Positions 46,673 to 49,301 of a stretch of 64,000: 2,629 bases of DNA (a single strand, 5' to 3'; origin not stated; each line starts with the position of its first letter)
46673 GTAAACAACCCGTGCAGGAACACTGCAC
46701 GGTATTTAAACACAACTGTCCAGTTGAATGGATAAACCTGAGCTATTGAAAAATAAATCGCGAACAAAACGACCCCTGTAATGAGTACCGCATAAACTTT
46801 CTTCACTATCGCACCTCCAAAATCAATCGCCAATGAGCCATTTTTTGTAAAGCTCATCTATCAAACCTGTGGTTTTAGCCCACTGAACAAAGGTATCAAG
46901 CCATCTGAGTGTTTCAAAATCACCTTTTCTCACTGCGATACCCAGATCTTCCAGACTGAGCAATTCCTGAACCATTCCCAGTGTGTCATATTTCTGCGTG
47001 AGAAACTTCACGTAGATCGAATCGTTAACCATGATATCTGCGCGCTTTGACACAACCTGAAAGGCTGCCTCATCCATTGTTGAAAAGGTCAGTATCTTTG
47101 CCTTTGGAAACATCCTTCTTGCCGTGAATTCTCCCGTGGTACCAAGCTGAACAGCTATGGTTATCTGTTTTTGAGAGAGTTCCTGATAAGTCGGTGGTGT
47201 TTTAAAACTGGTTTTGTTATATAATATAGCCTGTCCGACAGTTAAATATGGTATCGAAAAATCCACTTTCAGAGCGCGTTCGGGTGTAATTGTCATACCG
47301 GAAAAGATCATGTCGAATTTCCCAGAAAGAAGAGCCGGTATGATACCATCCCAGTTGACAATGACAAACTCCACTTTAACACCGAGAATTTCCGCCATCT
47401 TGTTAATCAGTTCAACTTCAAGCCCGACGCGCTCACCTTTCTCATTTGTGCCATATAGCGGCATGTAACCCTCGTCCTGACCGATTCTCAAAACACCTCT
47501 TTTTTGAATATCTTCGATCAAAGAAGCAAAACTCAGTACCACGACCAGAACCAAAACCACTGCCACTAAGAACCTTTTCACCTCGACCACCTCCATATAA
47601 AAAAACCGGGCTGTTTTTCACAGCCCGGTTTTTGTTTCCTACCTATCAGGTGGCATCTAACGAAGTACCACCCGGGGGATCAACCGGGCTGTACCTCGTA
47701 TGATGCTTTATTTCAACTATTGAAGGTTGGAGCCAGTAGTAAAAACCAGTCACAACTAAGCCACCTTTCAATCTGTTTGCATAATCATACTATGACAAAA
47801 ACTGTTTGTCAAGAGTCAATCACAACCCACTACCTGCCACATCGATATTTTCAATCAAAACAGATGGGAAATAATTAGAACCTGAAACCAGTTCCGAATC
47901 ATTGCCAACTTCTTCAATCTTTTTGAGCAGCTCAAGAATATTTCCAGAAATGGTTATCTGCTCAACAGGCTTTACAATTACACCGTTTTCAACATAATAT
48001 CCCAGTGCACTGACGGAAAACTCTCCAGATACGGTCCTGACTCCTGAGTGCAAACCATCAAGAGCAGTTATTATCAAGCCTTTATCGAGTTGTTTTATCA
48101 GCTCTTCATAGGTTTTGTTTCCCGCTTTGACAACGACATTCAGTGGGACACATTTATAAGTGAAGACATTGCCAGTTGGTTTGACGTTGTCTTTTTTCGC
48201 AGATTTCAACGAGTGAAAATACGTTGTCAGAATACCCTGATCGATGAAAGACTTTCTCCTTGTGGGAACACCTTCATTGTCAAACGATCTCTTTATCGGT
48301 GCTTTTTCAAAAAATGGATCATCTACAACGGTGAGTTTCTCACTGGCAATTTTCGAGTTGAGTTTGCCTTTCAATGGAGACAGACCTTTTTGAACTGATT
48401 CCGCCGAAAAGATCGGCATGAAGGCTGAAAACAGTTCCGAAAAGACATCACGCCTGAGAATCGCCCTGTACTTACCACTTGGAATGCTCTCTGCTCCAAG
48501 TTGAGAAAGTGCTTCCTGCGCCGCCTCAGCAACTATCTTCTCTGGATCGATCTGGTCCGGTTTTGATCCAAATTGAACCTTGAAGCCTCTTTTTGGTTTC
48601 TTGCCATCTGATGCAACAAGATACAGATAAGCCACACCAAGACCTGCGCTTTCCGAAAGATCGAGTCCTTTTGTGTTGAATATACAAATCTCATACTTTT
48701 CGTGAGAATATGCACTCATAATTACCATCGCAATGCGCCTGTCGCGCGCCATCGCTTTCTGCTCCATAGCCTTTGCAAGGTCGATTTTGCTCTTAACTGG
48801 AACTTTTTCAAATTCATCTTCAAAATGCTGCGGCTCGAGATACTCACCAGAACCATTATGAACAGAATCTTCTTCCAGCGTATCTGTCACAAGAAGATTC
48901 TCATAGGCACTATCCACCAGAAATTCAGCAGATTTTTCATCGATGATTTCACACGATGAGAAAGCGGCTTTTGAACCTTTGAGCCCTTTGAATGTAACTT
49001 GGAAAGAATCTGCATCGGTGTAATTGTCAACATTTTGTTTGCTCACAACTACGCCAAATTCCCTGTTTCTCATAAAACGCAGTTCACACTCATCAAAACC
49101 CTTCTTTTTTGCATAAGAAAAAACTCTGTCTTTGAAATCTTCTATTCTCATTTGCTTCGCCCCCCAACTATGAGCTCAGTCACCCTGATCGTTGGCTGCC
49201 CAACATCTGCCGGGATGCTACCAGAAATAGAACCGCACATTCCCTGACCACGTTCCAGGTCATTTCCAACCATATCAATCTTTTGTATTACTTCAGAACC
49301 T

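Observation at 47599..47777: Unannotated attenuator-like leader (possible His-sensing leader peptide) controlling an amino-acid ABC transporter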

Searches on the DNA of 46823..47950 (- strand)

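Call 4: search_rna_families(source=window, start=47450, end=47950, threshold=evalue, max_evalue=10, show_alignments=3)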
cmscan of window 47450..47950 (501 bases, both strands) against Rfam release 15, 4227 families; matches with E-value up to 10: 17.
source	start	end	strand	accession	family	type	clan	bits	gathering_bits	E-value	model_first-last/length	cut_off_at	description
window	47597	47701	-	RF02617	SSRC10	Gene; sRNA;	-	26.8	56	0.0055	1-113/113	no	Streptococcus sRNA 10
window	47597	47662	-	RF02399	NsiR1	Gene; sRNA;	-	24.8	39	0.0099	1-60/60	no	Nitrogen stress-induced RNA 1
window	47517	47637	+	RF00506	Thr_leader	Cis-reg; leader;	-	23.4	55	0.037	1-118/118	no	Threonine operon leader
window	47598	47669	-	RF00116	C0465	Gene; sRNA;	-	21.9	40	0.15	1-78/78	no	C0465 RNA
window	47570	47672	+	RF02634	EF3314_EF3315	Gene; sRNA;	-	20.9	100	0.014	1-141/141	no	Enterococcus sRNA EF3314_EF3315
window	47565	47640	+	RF02064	STnc370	Gene; sRNA;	-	20.2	54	4.9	1-71/71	no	Enterobacterial sRNA STnc370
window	47893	47944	-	RF02285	TtnuCD8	Gene; snRNA; snoRNA; CD-box;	-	18.9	70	2.7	1-59/59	no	Tetrahymena snoRNA TtnuCD8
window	47665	47731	-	RF01723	Rhizobiales-2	Gene; sRNA;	-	18.7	40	7.6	1-103/103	no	Rhizobiales-2 RNA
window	47601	47631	+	RF01811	PtaRNA1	Gene; antitoxin;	-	17.5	47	0.64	37-68/72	no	Plasmid transferred anti-sense RNA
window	47606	47641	-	RF03052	RAGATH-28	Gene; sRNA;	-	16.6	45.3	1.4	42-75/85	no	RAGATH-28 RNA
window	47801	47826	-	RF01362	CRISPR-DR49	Gene; CRISPR;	-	15.7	41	7.2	1-47/47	no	CRISPR RNA direct repeat element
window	47570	47691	-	RF02527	SSRC38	Gene; sRNA;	-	15.2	80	3.6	1-166/166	no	Streptococcus sRNA SSRC38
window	47598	47660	-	RF02891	AgrB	Gene; antisense;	-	15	40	8.4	1-84/84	no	ArsR-gov region gene B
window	47607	47653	-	RF01679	P36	Gene; sRNA;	-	14.9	36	2.2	1-61/61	no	Pseudomonas sRNA P36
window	47601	47634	-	RF04157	MIR9486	Gene; miRNA;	-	14.5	100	5.6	1-119/119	no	MIR9486 microRNA precursor family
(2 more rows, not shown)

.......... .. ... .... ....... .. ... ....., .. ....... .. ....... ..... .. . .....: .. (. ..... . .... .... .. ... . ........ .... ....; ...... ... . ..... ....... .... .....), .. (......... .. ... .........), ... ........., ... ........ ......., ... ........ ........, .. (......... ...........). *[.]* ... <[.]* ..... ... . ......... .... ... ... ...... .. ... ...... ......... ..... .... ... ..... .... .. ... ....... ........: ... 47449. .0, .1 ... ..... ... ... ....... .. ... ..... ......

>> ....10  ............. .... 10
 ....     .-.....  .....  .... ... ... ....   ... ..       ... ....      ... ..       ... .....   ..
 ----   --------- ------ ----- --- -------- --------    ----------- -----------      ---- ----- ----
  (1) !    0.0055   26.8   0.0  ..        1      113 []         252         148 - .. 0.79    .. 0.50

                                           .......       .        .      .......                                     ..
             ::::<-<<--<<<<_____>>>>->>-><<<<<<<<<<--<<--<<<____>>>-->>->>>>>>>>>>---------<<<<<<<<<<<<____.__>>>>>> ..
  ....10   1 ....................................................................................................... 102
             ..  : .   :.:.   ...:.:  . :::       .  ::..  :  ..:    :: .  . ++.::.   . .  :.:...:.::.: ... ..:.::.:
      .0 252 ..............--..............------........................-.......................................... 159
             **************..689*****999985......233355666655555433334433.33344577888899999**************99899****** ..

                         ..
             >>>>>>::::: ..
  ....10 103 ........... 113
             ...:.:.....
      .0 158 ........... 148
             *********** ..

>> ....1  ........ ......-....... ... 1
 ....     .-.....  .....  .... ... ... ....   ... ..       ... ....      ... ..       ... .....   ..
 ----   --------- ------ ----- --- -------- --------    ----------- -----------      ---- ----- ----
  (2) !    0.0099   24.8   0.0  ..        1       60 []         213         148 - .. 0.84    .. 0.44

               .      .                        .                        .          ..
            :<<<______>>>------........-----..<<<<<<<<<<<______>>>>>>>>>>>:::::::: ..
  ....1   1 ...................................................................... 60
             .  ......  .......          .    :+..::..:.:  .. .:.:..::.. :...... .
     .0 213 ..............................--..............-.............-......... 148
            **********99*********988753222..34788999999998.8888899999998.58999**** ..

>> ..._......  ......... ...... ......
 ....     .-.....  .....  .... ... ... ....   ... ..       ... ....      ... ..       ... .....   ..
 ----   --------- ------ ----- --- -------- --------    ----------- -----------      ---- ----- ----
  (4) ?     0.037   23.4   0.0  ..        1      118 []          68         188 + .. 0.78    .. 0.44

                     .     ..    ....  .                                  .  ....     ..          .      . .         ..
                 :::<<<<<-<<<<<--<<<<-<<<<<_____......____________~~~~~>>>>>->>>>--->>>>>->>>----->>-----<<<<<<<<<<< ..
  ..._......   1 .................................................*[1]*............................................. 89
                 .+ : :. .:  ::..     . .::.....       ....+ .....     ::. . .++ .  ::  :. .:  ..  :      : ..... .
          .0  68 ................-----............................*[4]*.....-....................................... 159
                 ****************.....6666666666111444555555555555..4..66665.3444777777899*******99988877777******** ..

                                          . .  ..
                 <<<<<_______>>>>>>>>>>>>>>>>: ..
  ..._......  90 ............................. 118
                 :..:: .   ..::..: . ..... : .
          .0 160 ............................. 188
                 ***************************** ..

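Call 12: search_rna_families(sources=[L001, L002, L003, L004, L005, L006, L007, L008, L009, L010, L011, L012, L014, L015], threshold=gathering)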
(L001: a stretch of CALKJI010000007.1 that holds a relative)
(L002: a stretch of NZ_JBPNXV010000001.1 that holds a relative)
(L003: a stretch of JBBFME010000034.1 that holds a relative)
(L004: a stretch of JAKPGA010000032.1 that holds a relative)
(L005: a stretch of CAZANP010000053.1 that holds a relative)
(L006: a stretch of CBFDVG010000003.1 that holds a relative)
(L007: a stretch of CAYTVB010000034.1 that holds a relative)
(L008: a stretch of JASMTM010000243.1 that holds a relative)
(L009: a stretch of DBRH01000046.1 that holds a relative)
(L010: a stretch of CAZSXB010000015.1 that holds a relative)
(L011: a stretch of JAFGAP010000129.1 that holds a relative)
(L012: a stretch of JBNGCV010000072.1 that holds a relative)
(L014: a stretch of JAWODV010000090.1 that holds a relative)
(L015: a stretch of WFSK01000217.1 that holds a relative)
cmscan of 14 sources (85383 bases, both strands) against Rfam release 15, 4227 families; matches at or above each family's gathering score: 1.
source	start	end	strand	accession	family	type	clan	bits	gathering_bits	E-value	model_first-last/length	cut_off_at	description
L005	2748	2933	+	RF00168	Lysine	Cis-reg; riboswitch;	-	100.7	30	1.8e-25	1-182/182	no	Lysine riboswitch aptamer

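Call 50: build_rna_model(alignment_id=A2, structure=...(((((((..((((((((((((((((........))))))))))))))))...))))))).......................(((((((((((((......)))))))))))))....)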
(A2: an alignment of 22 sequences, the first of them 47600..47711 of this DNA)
Model R1 built from alignment A2 (22 sequences, 121 columns); structure: as given.
model positions 104; base pairs 34; branch points 1; effective number of sequences 2.56; information 0.59 bits per position. Calibrated on 0.2 Mb of random sequence (short: E-values are rough).
structure used (alignment columns):
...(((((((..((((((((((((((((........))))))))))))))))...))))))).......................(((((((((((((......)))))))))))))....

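Call 51: search_with_rna_model(model_id=R1, sources=[window, L005, L020, L021, L022, L024, L027, L035, L038, L041, L042, L043, L044, L046, L064, L067, L072, L073, L074, L077, L080, L085, L090, L098, L103, L110, L123, L139, L144], max_evalue=1)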
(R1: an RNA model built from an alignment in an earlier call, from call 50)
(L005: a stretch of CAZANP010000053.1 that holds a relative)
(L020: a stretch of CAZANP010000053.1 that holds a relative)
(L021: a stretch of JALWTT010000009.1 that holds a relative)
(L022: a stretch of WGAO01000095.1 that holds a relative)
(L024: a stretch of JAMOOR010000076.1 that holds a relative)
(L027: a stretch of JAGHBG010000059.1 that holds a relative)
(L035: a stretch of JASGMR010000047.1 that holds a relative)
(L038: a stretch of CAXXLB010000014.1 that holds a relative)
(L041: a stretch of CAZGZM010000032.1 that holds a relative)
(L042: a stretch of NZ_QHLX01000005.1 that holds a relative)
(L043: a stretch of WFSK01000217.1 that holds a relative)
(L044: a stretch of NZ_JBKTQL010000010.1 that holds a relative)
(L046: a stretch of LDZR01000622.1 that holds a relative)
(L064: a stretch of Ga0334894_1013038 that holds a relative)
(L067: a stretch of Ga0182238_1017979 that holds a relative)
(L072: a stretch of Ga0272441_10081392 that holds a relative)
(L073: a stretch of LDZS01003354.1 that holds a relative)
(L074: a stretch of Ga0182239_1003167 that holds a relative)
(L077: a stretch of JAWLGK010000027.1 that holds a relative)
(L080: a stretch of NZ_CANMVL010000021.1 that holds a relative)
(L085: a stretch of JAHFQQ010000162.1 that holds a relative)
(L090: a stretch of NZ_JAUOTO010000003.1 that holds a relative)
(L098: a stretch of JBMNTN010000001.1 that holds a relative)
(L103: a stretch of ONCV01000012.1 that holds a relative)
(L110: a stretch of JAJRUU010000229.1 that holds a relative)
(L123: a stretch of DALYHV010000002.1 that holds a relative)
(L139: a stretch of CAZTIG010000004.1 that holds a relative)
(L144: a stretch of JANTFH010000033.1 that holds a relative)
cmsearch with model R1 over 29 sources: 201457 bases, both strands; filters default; matches with E-value up to 1: 35.
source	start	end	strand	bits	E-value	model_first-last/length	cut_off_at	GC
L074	1060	1167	+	89.2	3.5e-20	1-104/104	no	0.44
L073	757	861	+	81.2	3.7e-18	1-104/104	no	0.53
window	47600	47711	-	79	1.4e-17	1-104/104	no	0.49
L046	1063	1177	+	73.4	3.7e-16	1-104/104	no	0.47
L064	1019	1122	+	60.4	7.8e-13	1-104/104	no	0.52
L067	1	79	+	49.2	5.8e-10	28-104/104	5'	0.43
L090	1643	1741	-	37.3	6.5e-07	1-104/104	no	0.42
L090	1606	1675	+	31.9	1.5e-05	1-104/104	no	0.31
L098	5775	5856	-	29.3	7.1e-05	1-104/104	no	0.55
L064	1094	1158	-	27.7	0.00019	1-104/104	no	0.52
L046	1142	1197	-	26.4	0.0004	1-104/104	no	0.41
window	47648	47768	+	23.6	0.0021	1-104/104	no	0.47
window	47595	47632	+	23.4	0.0023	68-102/104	no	0.39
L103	3041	3130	-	23.4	0.0024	1-104/104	no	0.58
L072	200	261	-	23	0.003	1-104/104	no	0.32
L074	1132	1205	-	22.5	0.0039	1-104/104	no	0.41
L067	44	106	-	22.2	0.0046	1-104/104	no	0.38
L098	5720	5809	+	22.2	0.0049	1-104/104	no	0.48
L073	830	902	-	21.8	0.0059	1-104/104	no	0.51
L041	1304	1381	-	21.1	0.0093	1-104/104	no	0.28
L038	465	536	+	20.7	0.012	1-104/104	no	0.47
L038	509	599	-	20.6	0.013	1-104/104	no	0.31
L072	156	227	+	20.5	0.013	1-104/104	no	0.43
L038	603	661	+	20.4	0.013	1-104/104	no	0.34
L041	1376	1453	+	19.6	0.021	1-104/104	no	0.27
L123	5265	5365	-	19.5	0.023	1-104/104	no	0.57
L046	1049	1126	-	19.3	0.026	1-104/104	no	0.47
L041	1271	1331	+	18.4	0.044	1-104/104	no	0.51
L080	2914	2996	-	17.8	0.062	1-104/104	no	0.7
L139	705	776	+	17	0.1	1-104/104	no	0.69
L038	635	707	-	16.7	0.13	1-104/104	no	0.33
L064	1000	1077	-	16.3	0.16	1-104/104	no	0.49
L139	745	812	-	16.1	0.17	1-104/104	no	0.74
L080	2906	2941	+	15.7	0.23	65-102/104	no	0.75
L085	6053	6144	-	14.3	0.49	1-104/104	no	0.61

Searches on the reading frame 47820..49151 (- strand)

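Call 10: search_protein_families(library=ncbifam, proteins=[window:47820-49151:-])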
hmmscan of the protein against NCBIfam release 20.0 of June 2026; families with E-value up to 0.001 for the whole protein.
window:47820-49151:- (443 aa): 3 families
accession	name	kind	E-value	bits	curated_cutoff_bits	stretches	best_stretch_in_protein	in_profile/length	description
NF008268.0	PRK11040.1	equivalog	8.8e-42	143.3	438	1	119-440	130-445/446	metalloprotease PmbA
NF040952.1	Arch_mtprotase_TldD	equivalog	2.7e-27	95.7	635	1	12-424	5-417/443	zinc metalloprotease TldD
NF008006.0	PRK10735.1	equivalog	2.6e-23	82.3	513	1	52-424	66-450/481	metalloprotease TldD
